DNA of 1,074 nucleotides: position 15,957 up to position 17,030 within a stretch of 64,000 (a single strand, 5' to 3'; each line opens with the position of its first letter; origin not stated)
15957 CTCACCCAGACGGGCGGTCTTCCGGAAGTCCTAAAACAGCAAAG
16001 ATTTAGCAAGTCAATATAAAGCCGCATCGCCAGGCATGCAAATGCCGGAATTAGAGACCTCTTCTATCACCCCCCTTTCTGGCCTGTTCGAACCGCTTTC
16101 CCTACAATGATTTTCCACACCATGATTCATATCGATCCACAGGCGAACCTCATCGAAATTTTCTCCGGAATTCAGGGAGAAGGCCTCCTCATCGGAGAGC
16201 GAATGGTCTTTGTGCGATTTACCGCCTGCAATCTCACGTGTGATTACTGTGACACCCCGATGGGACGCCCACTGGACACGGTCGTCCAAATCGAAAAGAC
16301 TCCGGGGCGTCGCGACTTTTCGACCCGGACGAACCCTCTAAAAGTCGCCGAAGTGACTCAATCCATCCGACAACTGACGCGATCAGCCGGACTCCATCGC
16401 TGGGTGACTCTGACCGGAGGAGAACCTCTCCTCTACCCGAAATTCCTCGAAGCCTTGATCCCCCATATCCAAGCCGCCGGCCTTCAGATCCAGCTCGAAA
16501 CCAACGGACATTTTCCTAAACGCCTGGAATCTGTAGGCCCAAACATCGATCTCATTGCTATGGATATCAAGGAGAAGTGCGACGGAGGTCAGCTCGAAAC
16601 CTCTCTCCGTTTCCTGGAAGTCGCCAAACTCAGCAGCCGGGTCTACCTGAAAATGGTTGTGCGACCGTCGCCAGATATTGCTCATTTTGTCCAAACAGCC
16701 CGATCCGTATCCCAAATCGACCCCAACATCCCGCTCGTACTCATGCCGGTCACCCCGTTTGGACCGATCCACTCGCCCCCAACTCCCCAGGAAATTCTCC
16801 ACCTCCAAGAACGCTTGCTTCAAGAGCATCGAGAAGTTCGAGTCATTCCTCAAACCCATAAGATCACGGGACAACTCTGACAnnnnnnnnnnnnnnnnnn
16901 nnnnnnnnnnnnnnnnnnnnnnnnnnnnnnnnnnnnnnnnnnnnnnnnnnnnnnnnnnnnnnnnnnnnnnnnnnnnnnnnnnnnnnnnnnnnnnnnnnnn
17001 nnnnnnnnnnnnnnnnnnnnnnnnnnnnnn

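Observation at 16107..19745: Orphan QueE-like radical SAM enzyme tightly linked to an ABC ATPase and an ABC-2 permease::CPBP protease fusion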

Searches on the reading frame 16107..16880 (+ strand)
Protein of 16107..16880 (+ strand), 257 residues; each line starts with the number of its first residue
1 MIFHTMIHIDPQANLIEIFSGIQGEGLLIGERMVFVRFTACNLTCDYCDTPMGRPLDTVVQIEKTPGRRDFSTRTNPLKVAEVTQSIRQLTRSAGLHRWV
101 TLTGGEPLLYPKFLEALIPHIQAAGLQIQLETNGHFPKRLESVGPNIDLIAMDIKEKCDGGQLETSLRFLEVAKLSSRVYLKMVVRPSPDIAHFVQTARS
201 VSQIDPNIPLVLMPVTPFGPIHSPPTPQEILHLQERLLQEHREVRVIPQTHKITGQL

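Call 7: search_protein_families(library=pfam, proteins=[window:16107-16880:+], max_evalue=0.01)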
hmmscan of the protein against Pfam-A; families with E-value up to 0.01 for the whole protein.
window:16107-16880:+ (257 aa): 2 families
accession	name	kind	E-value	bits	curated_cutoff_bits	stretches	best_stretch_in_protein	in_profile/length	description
PF04055.27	Radical_SAM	-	1.1e-10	42.3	29.5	1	38-154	4-109/166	Radical SAM superfamily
PF13353.11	Fer4_12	-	0.00017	22.3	22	1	23-134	2-91/137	4Fe-4S single cluster domain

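Call 8: search_protein_families(library=ncbifam, proteins=[window:16107-16880:+], max_evalue=0.01)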
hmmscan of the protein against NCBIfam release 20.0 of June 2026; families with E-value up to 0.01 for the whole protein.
window:16107-16880:+ (257 aa): 32 families (the best 25 are shown)
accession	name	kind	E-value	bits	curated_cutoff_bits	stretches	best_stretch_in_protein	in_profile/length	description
TIGR03963.1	rSAM_QueE_Clost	equivalog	3e-19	69.6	260.1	1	14-194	2-160/219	putative 7-carboxy-7-deazaguanine synthase QueE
TIGR04349.1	rSAM_QueE_gams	hypoth_equivalog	1.6e-18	67.2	300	2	15-51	3-39/210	7-carboxy-7-deazaguanine synthase QueE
TIGR03365.1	Bsubt_queE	equivalog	3.4e-17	62.8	206.1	1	15-252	5-229/238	7-carboxy-7-deazaguanine synthase QueE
TIGR02495.1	NrdG2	equivalog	2.5e-14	53.1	131.15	1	39-159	24-126/193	anaerobic ribonucleoside-triphosphate reductase activating protein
TIGR04508.1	queE_Cx14CxxC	equivalog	1.5e-13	51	240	1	16-138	4-121/208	7-carboxy-7-deazaguanine synthase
TIGR04322.1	rSAM_QueE_Ecoli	equivalog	2.2e-13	50.2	200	1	19-137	1-116/215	7-carboxy-7-deazaguanine synthase QueE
TIGR02493.1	PFLA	equivalog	3.5e-12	46.2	231.75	1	30-158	15-130/235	pyruvate formate-lyase-activating protein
TIGR02494.1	PFLE_PFLC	subfamily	1.9e-09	37.2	174.35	1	100-156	127-184/293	glycyl-radical enzyme activating protein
TIGR04041.1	activase_YjjW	hypoth_equivalog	2.6e-09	36.9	250.2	1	80-155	92-168/276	YjjW family glycine radical enzyme activase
NF038283.1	viperin_w_prok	equivalog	4.8e-08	32.5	180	1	39-152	10-112/281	viperin family antiviral radical SAM protein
NF043069.1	T4HPD_activ_SAM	equivalog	1.4e-07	31.2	425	1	100-156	127-184/299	trans-4-hydroxy-L-proline dehydratase activase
TIGR02666.1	moaA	equivalog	3e-07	29.7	284.05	1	40-136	19-102/336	GTP 3',8-cyclase MoaA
NF033640.1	N_Twi_rSAM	subfamily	3.1e-07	29.8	170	1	40-136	120-215/398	twitch domain-containing radical SAM protein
TIGR04003.1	rSAM_BssD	equivalog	8.2e-07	28.5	496.45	1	99-153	130-183/314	[benzylsuccinate synthase]-activating enzyme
NF048010.1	SfplDhtActHpsHDes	equivalog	1.3e-06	27.5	430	1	89-156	127-192/298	(2S)-3-sulfopropanediol dehydratase activating enzyme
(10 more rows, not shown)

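Call 9: find_homologous_proteins(query=window:16107-16877:+)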
Query window:16107-16877:+ (257 aa): 751 proteins with E <= 0.001 among 1196 candidates; the best 120 are listed.
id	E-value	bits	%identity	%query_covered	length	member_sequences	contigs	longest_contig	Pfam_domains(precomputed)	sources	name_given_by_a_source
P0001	4.4e-165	565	100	98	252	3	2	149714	PF04055.28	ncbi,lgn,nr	ncbi:MAG: 7-carboxy-7-deazaguanine synthase QueE [Planctomycetota bacterium]|nr:7-carboxy-7-deazagua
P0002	5.0e-82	293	53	96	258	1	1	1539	PF04055.28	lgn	-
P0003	8.2e-80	286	52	96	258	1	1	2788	PF04055.28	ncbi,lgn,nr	ncbi:MAG: 7-carboxy-7-deazaguanine synthase QueE [Planctomycetes bacterium]|nr:7-carboxy-7-deazaguan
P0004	2.0e-79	285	51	95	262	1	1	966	PF04055.28,PF13353.12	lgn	-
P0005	2.0e-76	275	52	96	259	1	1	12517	PF04055.28,PF13353.12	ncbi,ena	-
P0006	8.4e-73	263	48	96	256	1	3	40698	PF04055.28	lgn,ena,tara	tara:strand:+ start:790 stop:1560 length:771 start_codon:yes stop_codon:yes gene_type:complete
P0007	2.3e-56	209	44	96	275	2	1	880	PF04055.28,PF13353.12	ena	-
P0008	4.1e-56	208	43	97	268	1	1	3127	PF04055.28,PF13353.12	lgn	-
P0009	3.1e-55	206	44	96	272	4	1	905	PF04055.28,PF13353.12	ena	-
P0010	1.9e-54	203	44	94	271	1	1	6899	PF04055.28,PF13353.12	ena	-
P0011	3.8e-54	202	43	95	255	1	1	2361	PF04055.28,PF13353.12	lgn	-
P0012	6.4e-54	201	43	96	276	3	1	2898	PF04055.28,PF13353.12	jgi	jgi:organic radical activating enzyme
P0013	1.1e-53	200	42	95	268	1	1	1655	PF04055.28,PF13353.12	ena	-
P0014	3.5e-53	199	45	95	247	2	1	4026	PF04055.28,PF13353.12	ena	-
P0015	4.8e-53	198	45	95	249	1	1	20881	PF04055.28,PF13353.12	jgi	-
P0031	2.4e-50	190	41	96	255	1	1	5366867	PF04055.28,PF13353.12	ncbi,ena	-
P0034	8.5e-50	188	39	96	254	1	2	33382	PF04055.28,PF13353.12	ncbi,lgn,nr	ncbi:MAG: 7-carboxy-7-deazaguanine synthase QueE [Planctomycetes bacterium]|nr:7-carboxy-7-deazaguan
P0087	7.8e-45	171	40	95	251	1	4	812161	PF04055.28,PF13353.12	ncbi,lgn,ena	ncbi:MAG: 7-carboxy-7-deazaguanine synthase QueE [Planctomycetota bacterium]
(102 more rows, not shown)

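Call 10: find_encoding_contigs(protein=P0005, flank=8000, max_places=3)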
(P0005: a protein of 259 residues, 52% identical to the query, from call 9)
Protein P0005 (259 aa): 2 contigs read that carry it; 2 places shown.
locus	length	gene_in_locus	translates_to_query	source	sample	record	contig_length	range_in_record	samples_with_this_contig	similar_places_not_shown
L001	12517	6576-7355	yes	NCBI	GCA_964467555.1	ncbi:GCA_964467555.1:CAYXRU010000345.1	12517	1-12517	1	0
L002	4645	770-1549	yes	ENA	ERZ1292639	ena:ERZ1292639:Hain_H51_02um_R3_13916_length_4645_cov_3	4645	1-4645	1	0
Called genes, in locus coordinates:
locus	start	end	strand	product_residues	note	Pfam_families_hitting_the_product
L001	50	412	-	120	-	PF14252:DUF4347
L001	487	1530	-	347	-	PF13371:TPR_9 (weak), PF13432:TPR_16, PF14559:TPR_19 (weak), PF13432:TPR_16, PF23914:TPR_CcmH_CycH (weak), PF12895:ANAPC3 (weak), PF00515:TPR_1, PF07719:TPR_2, +9 more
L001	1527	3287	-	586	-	PF16697:Yop-YscD_cpl, PF00498:FHA, PF00437:T2SSE, PF27713:UCP018868 (faint)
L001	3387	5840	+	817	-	PF00092:VWA (faint), PF13519:VWA_2 (weak), PF05762:VWA_CoxE (weak), PF13519:VWA_2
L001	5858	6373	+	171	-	-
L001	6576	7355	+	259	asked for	PF13353:Fer4_12 (weak), PF04055:Radical_SAM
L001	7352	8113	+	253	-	PF00005:ABC_tran, PF13304:AAA_21 (weak)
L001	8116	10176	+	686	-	PF12679:ABC2_membrane_2, PF12698:ABC2_membrane_3, PF02517:Rce1-like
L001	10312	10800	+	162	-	PF00383:dCMP_cyt_deam_1, PF14437:MafB19-deam, PF14439:Bd3614-deam (faint)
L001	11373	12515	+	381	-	?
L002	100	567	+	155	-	-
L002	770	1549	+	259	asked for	PF13353:Fer4_12 (weak), PF04055:Radical_SAM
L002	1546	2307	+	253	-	PF00005:ABC_tran, PF13304:AAA_21 (weak)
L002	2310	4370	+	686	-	PF12679:ABC2_membrane_2, PF12698:ABC2_membrane_3, PF02517:Rce1-like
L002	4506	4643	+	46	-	?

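Call 11: find_encoding_contigs(protein=P0006, flank=8000, max_places=3)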
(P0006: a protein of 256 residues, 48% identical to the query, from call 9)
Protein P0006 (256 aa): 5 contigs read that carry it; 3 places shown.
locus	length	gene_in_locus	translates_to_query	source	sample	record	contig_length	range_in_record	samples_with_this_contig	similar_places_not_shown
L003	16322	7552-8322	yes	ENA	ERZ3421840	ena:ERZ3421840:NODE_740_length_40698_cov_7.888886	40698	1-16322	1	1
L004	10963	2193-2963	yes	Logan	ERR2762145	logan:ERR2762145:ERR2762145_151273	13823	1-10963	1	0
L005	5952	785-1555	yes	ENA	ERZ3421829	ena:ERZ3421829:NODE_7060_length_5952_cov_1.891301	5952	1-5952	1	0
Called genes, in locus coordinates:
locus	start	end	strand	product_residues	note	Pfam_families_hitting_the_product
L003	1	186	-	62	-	?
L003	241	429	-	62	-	-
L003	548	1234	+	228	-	-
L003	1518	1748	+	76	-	-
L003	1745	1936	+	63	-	-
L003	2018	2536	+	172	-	-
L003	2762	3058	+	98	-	-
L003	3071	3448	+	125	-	-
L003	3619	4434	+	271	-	PF06067:DUF932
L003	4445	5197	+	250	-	PF27148:Slr1353_N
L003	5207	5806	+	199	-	PF12705:PDDEXK_1 (weak)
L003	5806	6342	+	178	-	-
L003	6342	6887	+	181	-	PF00733:Asn_synthase (faint), PF06508:QueC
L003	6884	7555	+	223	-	-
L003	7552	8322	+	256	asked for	PF04055:Radical_SAM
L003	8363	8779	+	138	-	-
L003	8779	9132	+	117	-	-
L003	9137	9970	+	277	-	-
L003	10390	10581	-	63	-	-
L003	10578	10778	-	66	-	-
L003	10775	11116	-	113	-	-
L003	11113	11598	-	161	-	PF20901:Sf6_terminase (weak)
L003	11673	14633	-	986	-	-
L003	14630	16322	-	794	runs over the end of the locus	-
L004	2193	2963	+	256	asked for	PF04055:Radical_SAM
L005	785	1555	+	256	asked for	PF04055:Radical_SAM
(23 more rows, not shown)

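Call 12: find_encoding_contigs(protein=P0034, flank=8000, max_places=2)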
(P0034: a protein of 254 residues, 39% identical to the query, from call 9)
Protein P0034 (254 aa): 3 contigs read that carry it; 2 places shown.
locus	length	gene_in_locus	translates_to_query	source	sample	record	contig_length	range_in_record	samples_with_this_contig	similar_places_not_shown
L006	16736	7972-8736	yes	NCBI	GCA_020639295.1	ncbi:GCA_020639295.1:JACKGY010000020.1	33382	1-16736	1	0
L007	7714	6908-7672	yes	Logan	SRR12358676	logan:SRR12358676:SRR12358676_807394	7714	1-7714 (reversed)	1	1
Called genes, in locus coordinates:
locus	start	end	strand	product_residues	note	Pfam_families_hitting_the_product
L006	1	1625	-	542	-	PF00118:Cpn60_TCP1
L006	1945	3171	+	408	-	PF08305:NPCBM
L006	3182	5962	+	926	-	PF05762:VWA_CoxE (weak), PF00092:VWA, PF01882:DUF58 (weak), PF13519:VWA_2, PF13768:VWA_3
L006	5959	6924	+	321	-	PF04166:PdxA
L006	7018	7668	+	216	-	-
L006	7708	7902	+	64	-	-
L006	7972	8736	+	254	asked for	PF13353:Fer4_12 (faint), PF04055:Radical_SAM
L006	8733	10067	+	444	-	PF00071:Ras (faint), PF01926:MMR_HSR1, PF02421:FeoB_N, PF00009:GTP_EFTU, PF00009:GTP_EFTU, PF01926:MMR_HSR1, PF02421:FeoB_N, PF14714:KH_dom-like, +5 more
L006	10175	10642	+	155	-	-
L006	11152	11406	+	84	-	-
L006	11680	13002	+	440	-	-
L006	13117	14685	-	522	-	PF13519:VWA_2 (faint), PF02985:HEAT (faint), PF13646:HEAT_2, PF13768:VWA_3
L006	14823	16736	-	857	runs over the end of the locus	PF04932:Wzy_C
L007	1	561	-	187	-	?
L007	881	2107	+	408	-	PF08305:NPCBM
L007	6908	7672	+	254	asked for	PF13353:Fer4_12 (faint), PF04055:Radical_SAM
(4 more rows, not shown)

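Call 13: find_encoding_contigs(protein=P0087, flank=8000, max_places=2)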
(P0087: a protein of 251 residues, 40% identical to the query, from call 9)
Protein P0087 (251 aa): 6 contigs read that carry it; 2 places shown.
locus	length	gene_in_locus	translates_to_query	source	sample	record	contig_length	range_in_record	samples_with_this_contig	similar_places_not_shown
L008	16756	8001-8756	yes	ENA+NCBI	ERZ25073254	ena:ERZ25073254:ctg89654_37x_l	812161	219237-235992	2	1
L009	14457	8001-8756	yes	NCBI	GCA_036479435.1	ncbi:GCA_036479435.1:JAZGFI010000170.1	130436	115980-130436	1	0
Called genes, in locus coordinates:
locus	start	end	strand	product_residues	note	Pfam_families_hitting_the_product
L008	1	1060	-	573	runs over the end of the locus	PF00118:Cpn60_TCP1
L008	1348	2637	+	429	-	PF08305:NPCBM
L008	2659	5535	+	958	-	PF00092:VWA, PF13519:VWA_2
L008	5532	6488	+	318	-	PF04166:PdxA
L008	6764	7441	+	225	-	-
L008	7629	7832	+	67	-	-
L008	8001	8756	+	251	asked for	PF13353:Fer4_12 (weak), PF04055:Radical_SAM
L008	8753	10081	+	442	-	PF00071:Ras (faint), PF01926:MMR_HSR1, PF02421:FeoB_N, PF04548:AIG1 (weak), PF00009:GTP_EFTU, PF01926:MMR_HSR1, PF02421:FeoB_N, PF14714:KH_dom-like, +3 more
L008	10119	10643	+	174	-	-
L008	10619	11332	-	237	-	PF00535:Glycos_transf_2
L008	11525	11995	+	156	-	-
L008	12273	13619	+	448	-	-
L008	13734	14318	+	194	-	PF00106:adh_short, PF13561:adh_short_C2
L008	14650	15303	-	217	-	PF13401:AAA_22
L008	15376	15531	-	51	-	-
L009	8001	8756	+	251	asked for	PF13353:Fer4_12 (weak), PF04055:Radical_SAM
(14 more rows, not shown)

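Call 14: find_encoding_contigs(protein=P0031, flank=8000, max_places=2)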
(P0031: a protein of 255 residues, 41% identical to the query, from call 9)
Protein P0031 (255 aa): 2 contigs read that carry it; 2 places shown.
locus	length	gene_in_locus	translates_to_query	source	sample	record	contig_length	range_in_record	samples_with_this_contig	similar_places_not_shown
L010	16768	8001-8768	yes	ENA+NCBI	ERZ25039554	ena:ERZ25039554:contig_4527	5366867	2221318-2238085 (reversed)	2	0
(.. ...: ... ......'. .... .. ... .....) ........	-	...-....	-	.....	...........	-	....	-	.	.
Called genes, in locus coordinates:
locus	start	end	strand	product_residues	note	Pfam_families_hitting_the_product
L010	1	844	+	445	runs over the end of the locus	PF01408:GFO_IDH_MocA, PF19051:GFO_IDH_MocA_C2 (weak), PF22725:GFO_IDH_MocA_C3 (weak), PF19051:GFO_IDH_MocA_C2 (weak)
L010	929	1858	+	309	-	PF01261:AP_endonuc_2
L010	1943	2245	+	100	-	PF02686:GatC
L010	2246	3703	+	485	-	PF01425:Amidase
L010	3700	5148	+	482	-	PF02934:GatB_N, PF02637:GatB_Yqey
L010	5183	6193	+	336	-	PF03372:Exo_endo_phos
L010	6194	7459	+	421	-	PF07992:Pyr_redox_2 (faint), PF12831:FAD_oxidored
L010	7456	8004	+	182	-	PF01242:PTPS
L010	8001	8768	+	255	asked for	PF13353:Fer4_12 (weak), PF04055:Radical_SAM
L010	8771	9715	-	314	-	PF13489:Methyltransf_23, PF01209:Ubie_methyltran (weak), PF05175:MTS (weak), PF08241:Methyltransf_11, PF08242:Methyltransf_12, PF13649:Methyltransf_25, PF13847:Methyltransf_31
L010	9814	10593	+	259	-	PF13354:Beta-lactamase2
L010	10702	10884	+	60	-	-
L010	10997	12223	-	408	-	PF00696:AA_kinase, PF01842:ACT, PF22468:ACT_9, PF13840:ACT_7, PF22468:ACT_9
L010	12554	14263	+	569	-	PF07973:tRNA_SAD, PF00587:tRNA-synt_2b, PF03129:HGTP_anticodon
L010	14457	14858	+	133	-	PF05198:IF3_N, PF00707:IF3_C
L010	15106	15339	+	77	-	PF01632:Ribosomal_L35p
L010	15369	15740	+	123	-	PF00453:Ribosomal_L20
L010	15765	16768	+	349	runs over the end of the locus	PF02912:Phe_tRNA-synt_N, PF01409:tRNA-synt_2d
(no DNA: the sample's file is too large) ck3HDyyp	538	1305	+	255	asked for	PF13353:Fer4_12 (weak), PF04055:Radical_SAM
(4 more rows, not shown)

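Call 20: find_encoding_contigs(protein=P0001, flank=1000, max_places=4)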
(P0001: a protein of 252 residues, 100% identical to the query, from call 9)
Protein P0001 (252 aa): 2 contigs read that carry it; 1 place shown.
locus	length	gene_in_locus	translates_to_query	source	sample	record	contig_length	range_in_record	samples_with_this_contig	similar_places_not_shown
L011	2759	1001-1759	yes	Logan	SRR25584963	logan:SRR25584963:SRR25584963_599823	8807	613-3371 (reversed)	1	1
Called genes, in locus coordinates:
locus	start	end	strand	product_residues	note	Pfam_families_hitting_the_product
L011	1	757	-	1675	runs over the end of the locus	PF00069:Pkinase, PF07714:PK_Tyr_Ser-Thr, PF13191:AAA_16, PF13424:TPR_12, PF17874:TPR_MalT, PF01590:GAF, PF13185:GAF_2, PF13492:GAF_3, +18 more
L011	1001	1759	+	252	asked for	PF04055:Radical_SAM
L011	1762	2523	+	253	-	PF00005:ABC_tran, PF13304:AAA_21 (weak)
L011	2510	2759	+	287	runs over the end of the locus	?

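Call 28: find_related_loci(query=window:16107-16877:+, collection=metagenome_contigs, flank=5000)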
Query window:16107-16877:+ (257 aa) in metagenome_contigs; peptide patterns used: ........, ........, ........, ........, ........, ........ (x = any residue, [..] = any of these).
206 stretches matched a pattern; 2 encode a relative of the query (tblastn E <= 1e-3); 2 distinct loci.
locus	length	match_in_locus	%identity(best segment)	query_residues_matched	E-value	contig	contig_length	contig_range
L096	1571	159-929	92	1-257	3e-176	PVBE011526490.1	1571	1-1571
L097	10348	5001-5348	30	17-134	3e-11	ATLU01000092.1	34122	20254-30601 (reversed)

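Call 29: find_encoding_contigs(protein=P0003, flank=3000, max_places=2)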
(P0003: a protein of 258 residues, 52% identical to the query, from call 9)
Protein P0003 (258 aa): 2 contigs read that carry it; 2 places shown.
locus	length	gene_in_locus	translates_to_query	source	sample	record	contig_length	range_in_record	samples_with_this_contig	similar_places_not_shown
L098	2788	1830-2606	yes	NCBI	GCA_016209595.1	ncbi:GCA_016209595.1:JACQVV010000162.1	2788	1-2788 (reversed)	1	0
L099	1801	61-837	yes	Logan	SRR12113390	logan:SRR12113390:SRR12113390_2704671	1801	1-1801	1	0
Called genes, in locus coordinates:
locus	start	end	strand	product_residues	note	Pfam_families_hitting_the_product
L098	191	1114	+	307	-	-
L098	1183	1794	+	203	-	PF05685:Uma2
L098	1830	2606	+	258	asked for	PF04055:Radical_SAM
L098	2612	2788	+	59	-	?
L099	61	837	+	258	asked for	PF04055:Radical_SAM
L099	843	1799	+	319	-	?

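Call 30: find_encoding_contigs(protein=P0002, flank=3000, max_places=2)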
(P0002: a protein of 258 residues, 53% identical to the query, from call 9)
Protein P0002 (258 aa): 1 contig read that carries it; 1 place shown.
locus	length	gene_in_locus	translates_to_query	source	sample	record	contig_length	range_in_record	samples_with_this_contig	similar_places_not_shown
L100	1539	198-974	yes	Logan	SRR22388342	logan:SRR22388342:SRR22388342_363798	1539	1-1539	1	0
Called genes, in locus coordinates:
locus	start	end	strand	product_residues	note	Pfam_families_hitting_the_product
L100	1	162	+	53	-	?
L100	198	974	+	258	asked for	PF04055:Radical_SAM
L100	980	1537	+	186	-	?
